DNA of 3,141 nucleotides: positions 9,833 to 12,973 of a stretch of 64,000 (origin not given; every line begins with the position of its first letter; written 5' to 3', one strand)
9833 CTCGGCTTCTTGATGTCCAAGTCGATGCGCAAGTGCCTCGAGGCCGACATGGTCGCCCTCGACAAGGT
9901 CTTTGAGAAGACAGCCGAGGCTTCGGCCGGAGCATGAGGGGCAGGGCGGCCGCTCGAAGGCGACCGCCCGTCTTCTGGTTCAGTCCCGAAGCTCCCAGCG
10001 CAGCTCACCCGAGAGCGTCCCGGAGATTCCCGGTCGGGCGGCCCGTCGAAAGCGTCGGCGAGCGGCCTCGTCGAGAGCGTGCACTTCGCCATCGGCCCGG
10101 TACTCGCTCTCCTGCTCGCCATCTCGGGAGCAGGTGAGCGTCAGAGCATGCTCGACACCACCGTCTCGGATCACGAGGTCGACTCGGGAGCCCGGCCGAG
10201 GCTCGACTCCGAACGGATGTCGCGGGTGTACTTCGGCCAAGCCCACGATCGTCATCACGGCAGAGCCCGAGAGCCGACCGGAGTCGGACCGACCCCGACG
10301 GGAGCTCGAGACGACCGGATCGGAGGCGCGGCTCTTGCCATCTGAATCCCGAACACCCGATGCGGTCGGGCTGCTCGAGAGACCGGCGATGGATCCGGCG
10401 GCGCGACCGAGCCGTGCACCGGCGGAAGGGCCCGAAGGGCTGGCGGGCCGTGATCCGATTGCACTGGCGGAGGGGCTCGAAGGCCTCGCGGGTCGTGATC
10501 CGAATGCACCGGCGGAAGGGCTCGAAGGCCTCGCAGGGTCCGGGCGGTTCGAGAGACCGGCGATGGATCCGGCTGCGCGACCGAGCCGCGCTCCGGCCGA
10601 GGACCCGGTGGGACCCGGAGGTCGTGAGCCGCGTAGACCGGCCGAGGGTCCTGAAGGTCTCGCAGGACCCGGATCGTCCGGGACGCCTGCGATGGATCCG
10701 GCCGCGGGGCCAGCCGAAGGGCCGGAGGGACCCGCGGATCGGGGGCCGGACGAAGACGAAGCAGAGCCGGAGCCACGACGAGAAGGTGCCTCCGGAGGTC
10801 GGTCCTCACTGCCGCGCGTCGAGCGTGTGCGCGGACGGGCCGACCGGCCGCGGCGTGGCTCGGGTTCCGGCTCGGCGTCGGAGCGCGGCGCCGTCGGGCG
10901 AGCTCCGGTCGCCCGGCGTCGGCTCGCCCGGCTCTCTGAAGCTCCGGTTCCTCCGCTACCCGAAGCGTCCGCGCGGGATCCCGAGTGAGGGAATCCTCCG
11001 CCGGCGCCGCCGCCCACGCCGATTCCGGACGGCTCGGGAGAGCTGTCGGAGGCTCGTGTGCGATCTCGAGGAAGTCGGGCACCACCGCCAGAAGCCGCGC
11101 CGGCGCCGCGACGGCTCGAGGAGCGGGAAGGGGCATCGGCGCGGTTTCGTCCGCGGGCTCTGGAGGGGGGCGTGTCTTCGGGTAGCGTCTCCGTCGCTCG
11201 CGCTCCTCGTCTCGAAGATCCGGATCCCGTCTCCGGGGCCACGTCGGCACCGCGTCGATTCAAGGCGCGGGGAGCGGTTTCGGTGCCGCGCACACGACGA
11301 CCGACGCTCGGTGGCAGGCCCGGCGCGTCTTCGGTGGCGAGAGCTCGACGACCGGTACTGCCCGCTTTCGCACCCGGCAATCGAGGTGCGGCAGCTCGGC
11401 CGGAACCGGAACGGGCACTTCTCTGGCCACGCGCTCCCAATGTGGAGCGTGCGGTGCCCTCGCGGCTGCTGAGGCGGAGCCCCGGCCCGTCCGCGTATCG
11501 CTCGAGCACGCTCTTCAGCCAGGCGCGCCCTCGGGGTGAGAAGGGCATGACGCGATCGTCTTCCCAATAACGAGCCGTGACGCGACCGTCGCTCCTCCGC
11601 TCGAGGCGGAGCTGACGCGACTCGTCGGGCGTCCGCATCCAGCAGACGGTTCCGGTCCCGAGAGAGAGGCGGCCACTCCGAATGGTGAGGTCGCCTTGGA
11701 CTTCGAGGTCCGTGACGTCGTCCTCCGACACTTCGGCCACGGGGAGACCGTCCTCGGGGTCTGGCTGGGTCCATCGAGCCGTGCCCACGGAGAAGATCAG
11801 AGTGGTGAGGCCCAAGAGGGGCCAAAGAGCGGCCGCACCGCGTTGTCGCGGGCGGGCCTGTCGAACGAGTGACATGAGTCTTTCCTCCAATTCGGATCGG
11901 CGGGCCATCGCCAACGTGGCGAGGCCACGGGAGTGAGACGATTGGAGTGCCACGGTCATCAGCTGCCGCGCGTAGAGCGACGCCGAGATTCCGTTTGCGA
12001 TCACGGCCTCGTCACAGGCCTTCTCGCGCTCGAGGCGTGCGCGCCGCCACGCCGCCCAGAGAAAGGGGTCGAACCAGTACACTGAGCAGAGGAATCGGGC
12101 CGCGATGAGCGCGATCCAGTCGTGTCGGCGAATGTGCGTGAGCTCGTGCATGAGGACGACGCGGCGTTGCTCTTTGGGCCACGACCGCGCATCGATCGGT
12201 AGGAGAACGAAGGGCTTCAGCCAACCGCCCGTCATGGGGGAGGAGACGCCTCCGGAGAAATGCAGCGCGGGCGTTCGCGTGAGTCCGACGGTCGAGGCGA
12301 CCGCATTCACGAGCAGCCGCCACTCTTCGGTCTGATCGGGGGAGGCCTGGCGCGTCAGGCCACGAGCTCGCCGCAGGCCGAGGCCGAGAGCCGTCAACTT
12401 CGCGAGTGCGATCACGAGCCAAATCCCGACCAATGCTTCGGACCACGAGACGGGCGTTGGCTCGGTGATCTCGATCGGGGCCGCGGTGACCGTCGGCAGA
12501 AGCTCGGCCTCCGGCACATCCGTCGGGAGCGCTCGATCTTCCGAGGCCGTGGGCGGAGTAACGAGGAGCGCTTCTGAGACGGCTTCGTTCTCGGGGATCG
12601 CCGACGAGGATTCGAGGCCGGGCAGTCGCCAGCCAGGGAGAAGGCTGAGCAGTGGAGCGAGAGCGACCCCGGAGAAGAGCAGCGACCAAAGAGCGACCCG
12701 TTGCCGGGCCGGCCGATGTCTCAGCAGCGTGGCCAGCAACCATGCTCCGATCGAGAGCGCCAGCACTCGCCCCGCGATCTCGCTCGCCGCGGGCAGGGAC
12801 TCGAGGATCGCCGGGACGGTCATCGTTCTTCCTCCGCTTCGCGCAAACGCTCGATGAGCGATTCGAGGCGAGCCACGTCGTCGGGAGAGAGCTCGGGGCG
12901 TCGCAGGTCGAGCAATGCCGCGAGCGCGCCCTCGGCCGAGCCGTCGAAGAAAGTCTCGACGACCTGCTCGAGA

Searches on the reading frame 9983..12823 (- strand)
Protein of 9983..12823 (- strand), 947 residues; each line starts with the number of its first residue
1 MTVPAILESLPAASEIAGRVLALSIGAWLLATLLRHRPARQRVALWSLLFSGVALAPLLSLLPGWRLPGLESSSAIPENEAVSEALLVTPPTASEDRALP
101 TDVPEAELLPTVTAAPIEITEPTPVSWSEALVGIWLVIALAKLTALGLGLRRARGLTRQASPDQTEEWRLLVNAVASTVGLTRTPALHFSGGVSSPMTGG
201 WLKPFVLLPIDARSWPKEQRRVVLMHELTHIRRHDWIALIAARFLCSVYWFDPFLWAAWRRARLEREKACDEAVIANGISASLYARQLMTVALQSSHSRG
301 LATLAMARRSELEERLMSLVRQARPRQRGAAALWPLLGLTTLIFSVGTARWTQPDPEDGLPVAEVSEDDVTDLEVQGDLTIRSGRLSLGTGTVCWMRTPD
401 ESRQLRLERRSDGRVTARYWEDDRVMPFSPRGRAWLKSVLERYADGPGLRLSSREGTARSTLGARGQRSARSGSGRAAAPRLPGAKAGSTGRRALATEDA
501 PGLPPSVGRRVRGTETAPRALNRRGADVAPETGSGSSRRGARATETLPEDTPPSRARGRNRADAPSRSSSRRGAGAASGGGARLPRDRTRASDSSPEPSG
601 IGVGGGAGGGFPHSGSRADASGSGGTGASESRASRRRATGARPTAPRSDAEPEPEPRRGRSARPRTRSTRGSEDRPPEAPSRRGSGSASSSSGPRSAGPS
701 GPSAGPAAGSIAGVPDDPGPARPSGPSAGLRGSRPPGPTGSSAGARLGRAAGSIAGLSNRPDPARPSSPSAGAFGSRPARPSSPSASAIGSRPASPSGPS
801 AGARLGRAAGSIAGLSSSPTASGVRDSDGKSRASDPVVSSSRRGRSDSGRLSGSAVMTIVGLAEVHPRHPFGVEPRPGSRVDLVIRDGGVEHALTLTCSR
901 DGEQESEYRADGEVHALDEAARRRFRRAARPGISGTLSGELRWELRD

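Call 75: search_protein_families(library=pfam, proteins=[window:9983-12823:-], max_evalue=0.001)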
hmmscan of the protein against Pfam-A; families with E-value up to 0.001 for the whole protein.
window:9983-12823:- (947 aa): 1 family
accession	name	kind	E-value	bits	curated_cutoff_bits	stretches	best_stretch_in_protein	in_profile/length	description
PF05569.17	Peptidase_M56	-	5.2e-35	121.5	31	1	28-319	18-296/296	BlaR1 peptidase M56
